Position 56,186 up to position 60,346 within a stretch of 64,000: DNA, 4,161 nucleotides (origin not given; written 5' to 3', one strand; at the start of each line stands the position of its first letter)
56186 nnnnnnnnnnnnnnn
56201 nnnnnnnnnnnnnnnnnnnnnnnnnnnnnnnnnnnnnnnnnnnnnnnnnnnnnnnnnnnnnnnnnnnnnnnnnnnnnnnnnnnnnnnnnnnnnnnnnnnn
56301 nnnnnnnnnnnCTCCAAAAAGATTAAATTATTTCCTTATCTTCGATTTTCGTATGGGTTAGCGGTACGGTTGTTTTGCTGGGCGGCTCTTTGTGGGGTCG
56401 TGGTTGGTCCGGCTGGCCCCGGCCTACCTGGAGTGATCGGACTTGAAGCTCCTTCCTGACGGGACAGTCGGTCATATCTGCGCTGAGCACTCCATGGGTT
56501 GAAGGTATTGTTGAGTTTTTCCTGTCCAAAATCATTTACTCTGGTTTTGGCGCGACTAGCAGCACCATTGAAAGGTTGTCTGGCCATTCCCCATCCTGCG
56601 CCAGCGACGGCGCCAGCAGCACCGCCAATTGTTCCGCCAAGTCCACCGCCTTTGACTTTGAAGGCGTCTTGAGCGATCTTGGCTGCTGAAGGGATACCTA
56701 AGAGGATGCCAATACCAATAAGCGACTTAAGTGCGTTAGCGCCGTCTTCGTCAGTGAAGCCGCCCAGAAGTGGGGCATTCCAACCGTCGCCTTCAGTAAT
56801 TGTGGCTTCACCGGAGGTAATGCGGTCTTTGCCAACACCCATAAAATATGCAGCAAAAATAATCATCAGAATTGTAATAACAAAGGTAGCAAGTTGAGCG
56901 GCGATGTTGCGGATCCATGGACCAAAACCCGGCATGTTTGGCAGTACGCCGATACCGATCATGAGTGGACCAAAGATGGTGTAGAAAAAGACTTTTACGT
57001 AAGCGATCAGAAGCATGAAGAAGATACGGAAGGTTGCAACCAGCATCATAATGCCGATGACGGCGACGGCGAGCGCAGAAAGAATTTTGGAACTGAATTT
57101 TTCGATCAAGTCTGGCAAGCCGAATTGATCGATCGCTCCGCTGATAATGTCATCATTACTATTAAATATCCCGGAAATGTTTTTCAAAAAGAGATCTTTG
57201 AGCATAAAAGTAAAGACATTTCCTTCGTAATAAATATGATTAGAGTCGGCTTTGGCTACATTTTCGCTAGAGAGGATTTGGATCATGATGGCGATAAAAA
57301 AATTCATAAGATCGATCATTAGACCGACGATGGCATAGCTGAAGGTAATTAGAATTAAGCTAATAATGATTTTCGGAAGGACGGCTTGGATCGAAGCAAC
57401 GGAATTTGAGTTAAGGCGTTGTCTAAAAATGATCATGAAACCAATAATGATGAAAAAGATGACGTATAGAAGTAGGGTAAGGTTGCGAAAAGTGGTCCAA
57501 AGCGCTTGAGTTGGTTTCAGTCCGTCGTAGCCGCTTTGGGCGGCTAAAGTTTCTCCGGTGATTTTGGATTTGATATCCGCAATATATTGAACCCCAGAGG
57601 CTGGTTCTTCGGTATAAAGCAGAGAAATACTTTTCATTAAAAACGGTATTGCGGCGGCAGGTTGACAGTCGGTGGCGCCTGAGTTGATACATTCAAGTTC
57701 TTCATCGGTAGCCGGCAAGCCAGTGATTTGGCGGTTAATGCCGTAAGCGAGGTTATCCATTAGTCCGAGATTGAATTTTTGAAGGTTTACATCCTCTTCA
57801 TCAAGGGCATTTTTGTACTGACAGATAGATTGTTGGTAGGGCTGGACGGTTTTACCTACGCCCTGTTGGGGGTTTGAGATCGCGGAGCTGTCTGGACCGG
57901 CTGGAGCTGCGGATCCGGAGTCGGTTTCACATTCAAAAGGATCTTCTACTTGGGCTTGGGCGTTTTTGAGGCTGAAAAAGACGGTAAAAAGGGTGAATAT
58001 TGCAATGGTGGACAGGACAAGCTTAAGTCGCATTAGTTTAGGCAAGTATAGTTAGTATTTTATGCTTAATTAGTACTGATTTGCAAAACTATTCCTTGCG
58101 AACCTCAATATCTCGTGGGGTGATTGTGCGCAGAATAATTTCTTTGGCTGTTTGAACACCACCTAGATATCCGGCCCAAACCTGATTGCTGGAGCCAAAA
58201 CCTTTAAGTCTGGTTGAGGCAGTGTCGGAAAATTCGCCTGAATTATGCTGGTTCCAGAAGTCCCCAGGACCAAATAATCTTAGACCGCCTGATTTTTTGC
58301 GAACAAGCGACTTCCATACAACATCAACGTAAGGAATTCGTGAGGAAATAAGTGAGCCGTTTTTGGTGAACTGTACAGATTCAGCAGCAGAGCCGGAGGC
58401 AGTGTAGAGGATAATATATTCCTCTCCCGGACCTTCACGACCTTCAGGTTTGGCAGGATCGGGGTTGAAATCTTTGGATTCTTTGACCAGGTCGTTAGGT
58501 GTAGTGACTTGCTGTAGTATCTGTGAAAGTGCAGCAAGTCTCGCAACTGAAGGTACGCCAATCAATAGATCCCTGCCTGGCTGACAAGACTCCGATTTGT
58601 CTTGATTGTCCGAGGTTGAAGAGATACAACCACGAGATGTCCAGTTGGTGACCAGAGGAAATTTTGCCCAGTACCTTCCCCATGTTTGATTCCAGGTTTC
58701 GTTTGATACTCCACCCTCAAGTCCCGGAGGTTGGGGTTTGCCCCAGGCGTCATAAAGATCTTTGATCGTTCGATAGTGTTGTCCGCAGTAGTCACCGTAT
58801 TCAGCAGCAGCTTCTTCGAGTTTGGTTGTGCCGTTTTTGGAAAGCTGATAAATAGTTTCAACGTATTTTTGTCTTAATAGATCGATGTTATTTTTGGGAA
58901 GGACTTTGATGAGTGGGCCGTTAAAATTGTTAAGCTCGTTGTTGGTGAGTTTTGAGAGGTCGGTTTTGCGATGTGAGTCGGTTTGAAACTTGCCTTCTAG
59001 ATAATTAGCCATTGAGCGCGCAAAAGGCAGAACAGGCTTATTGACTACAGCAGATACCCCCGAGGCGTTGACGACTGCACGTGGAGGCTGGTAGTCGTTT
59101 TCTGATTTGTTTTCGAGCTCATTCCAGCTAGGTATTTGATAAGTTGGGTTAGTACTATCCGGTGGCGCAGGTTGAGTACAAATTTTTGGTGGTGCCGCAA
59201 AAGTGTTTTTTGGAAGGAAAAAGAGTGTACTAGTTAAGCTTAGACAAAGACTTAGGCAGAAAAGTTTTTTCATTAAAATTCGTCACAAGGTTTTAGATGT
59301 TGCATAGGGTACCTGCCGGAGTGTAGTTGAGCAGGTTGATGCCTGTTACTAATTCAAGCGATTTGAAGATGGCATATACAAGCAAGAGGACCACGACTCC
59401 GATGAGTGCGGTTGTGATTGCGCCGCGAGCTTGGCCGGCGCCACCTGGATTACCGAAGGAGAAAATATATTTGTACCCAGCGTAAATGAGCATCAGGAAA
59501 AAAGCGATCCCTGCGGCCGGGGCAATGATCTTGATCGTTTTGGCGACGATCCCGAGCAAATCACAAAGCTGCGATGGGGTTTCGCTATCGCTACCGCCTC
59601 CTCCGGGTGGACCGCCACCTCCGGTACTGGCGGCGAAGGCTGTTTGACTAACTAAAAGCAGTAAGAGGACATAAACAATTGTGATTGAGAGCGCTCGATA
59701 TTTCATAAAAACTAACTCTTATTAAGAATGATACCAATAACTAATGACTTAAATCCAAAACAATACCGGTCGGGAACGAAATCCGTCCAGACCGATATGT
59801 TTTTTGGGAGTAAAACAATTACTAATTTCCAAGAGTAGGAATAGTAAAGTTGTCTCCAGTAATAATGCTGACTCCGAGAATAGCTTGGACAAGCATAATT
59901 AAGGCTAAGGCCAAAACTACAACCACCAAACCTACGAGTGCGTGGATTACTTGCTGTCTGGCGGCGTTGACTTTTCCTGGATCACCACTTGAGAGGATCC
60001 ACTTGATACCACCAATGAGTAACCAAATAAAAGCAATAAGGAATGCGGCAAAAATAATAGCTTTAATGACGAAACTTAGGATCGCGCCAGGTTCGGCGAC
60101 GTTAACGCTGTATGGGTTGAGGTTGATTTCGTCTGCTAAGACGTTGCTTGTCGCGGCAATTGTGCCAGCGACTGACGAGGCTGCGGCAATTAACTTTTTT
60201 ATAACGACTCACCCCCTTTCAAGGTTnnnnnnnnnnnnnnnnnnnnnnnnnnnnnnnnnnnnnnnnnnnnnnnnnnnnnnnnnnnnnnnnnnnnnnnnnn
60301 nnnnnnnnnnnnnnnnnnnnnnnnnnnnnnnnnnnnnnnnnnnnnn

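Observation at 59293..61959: Tandem array of six paralogous small two-TM 'pilin-like' genes with a conserved loop motif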

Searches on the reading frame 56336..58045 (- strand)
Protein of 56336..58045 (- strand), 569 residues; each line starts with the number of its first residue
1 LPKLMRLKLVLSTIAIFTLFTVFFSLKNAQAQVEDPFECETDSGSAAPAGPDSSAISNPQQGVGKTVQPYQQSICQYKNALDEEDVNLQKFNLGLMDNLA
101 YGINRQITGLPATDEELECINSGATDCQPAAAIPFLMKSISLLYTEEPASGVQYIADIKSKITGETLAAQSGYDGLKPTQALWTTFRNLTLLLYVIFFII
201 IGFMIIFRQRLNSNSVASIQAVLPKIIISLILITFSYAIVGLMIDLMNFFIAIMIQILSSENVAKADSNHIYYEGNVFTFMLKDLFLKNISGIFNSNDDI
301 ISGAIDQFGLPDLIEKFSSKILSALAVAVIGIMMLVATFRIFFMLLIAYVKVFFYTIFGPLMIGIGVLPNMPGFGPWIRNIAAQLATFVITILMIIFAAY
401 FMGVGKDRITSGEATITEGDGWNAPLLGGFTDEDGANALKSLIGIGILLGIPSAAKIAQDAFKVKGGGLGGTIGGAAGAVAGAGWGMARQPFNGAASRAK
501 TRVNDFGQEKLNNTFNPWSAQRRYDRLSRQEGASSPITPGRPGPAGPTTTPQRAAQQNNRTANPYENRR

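Call 5: search_protein_families(library=pfam, max_evalue=1, proteins=[window:56336-58045:-])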
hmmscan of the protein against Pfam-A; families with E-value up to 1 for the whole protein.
window:56336-58045:- (569 aa): 0 families

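Call 10: search_protein_families(library=ncbifam, max_evalue=0.01, proteins=[window:56336-58045:-])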
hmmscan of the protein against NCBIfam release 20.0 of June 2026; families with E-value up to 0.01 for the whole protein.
window:56336-58045:- (569 aa): 0 families

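Call 18: find_related_loci(query=window:56336-58045:-, collection=genome_contigs, flank=10000)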
Query window:56336-58045:- (569 aa) in genome_contigs; peptide patterns used: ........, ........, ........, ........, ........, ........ (x = any residue, [..] = any of these).
105 stretches matched a pattern; 4 encode a relative of the query (tblastn E <= 1e-3); 4 distinct loci.
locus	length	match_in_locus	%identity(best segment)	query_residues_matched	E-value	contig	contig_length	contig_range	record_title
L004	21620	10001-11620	83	31-569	0e+0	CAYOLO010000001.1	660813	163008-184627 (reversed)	MAG TPA_asm: uncultured Gammaproteobacteria bacterium isolate binchicken_co16_225 genome assembly, contig: NODE_2_length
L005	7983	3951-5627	82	5-559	0e+0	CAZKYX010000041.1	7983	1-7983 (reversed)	MAG TPA_asm: uncultured Gammaproteobacteria bacterium isolate SRP286056_co1_17 genome assembly, contig: NODE_12156_lengt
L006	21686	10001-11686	75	3-568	0e+0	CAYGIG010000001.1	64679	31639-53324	MAG TPA_asm: uncultured Gammaproteobacteria bacterium isolate ERP113451_co3_276 genome assembly, contig: NODE_183_length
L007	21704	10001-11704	83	5-569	0e+0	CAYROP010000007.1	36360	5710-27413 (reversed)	MAG TPA_asm: uncultured Gammaproteobacteria bacterium isolate SRP173033_co3_106 genome assembly, contig: NODE_1189_lengt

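Call 80: search_solved_structures(query=window:56336-58045:-, max_evalue=1)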
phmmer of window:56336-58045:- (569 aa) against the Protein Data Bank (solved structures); distinct sequences matched with E-value up to 1: 1.
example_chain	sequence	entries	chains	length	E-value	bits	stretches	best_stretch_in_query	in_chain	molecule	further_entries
2v9u_A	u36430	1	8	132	0.39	12.8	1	434-508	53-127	MSPA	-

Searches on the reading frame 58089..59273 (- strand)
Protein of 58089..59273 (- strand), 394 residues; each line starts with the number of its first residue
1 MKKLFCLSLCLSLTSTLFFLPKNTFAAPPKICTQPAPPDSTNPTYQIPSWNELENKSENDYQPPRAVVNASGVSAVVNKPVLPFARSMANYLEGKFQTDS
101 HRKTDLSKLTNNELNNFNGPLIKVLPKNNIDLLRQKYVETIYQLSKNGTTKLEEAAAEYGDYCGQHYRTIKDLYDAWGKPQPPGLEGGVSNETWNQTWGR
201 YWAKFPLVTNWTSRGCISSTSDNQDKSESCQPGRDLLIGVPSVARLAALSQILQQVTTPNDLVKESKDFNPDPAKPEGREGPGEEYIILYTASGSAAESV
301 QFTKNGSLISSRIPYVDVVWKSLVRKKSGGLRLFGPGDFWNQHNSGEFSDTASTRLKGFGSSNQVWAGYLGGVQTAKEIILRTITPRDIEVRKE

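Call 5: search_protein_families(library=pfam, max_evalue=1, proteins=[window:58089-59273:-])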
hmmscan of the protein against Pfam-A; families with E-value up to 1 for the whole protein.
window:58089-59273:- (394 aa): 0 families

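Call 10: search_protein_families(library=ncbifam, max_evalue=0.01, proteins=[window:58089-59273:-])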
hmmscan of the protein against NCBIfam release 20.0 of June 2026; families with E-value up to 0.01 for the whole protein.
window:58089-59273:- (394 aa): 0 families

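Call 81: search_solved_structures(query=window:58089-59273:-, max_evalue=1)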
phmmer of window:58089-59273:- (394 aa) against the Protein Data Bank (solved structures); distinct sequences matched with E-value up to 1: 0.

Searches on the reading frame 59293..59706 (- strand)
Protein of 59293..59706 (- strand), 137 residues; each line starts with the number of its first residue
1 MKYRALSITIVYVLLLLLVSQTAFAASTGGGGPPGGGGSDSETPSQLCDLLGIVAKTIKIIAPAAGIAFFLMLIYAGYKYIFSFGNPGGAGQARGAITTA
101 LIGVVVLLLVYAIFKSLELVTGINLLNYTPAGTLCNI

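Call 5: search_protein_families(library=pfam, max_evalue=1, proteins=[window:59293-59706:-])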
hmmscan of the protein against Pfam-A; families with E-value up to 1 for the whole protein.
window:59293-59706:- (137 aa): 3 families
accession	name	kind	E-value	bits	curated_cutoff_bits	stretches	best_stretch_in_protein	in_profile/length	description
PF18895.5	T4SS_pilin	-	8.7e-07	29.4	26.6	1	56-114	14-68/71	Type IV secretion system pilin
PF04956.18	TrbC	-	0.037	14.7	27.9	1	3-94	8-75/98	TrbC/VIRB2 pilin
PF15973.10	DUF4766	-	0.053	14.6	27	1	20-96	16-91/115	Domain of unknown function (DUF4766)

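Call 10: search_protein_families(library=ncbifam, max_evalue=0.01, proteins=[window:59293-59706:-])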
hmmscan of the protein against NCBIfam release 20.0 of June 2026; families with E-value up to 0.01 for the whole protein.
window:59293-59706:- (137 aa): 1 family
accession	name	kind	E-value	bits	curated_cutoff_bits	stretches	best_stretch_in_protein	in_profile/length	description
NF045849.1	ICE_MMCAP2_0565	equivalog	0.00017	21.2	40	1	52-117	11-76/80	Mbov_0395 family pilin-like conjugal transfer protein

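Call 25: search_solved_structures(query=A1, max_evalue=10, show_alignments=2)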
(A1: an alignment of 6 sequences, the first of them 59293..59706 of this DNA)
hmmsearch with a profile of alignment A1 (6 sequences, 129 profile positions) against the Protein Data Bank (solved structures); distinct sequences matched with E-value up to 10: 3.
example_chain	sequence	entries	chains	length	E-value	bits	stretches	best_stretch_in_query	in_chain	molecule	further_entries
5tcx_A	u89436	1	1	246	0.1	15.9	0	26-82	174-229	CD81 antigen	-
7jic_B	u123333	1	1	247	5.2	10.4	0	27-71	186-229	CD81 antigen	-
8w6c_A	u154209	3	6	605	9.3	9.6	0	63-108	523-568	Solute carrier family 13 member 2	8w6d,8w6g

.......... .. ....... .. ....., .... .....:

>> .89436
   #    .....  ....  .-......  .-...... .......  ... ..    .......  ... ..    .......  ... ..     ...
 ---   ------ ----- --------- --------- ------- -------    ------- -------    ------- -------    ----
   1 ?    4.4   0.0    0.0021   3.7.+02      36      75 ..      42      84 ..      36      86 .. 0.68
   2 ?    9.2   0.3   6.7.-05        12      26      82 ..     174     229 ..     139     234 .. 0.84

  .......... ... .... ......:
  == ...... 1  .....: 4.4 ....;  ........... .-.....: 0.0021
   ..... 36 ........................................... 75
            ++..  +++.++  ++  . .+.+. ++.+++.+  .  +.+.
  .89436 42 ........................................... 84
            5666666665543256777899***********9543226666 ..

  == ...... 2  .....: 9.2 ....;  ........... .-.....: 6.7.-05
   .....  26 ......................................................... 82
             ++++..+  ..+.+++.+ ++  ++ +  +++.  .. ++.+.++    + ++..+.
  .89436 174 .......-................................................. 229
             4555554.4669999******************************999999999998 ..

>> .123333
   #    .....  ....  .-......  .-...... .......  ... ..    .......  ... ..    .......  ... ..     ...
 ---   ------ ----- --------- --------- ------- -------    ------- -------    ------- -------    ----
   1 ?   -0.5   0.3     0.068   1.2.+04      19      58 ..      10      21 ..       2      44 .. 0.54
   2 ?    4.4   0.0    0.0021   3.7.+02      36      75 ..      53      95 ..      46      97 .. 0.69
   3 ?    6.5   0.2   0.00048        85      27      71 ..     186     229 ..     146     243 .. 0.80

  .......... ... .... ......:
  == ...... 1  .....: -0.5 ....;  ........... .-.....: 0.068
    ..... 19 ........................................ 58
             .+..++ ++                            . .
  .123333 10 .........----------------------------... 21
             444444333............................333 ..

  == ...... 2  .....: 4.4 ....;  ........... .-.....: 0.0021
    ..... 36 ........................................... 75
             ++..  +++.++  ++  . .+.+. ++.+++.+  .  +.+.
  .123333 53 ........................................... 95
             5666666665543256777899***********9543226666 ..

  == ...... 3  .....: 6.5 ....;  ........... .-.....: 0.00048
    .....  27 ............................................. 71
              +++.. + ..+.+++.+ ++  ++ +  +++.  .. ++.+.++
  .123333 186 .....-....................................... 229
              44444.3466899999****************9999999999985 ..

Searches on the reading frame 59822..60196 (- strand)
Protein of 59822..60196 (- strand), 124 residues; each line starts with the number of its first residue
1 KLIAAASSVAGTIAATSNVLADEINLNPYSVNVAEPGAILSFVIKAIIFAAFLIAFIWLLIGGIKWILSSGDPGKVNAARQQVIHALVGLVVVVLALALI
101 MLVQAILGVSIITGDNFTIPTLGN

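Call 5: search_protein_families(library=pfam, max_evalue=1, proteins=[window:59822-60196:-])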
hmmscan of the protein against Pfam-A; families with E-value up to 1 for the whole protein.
window:59822-60196:- (124 aa): 3 families
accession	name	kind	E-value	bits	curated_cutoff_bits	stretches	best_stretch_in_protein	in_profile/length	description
PF18895.5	T4SS_pilin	-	1.5e-07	31.8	26.6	1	44-100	13-68/71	Type IV secretion system pilin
PF11992.13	TgpA_N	-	0.0074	15.8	30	1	36-101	116-177/333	TgpA N-terminal domain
PF06664.17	WLS-like_TM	-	0.0084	15.9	28.3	1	27-103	138-211/247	Wntless-like, transmembrane domain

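Call 10: search_protein_families(library=ncbifam, max_evalue=0.01, proteins=[window:59822-60196:-])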
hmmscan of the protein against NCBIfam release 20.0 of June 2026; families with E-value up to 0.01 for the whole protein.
window:59822-60196:- (124 aa): 1 family
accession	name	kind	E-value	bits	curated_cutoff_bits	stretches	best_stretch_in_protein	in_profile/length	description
NF045849.1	ICE_MMCAP2_0565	equivalog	0.00091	18.9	40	1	43-105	16-78/80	Mbov_0395 family pilin-like conjugal transfer protein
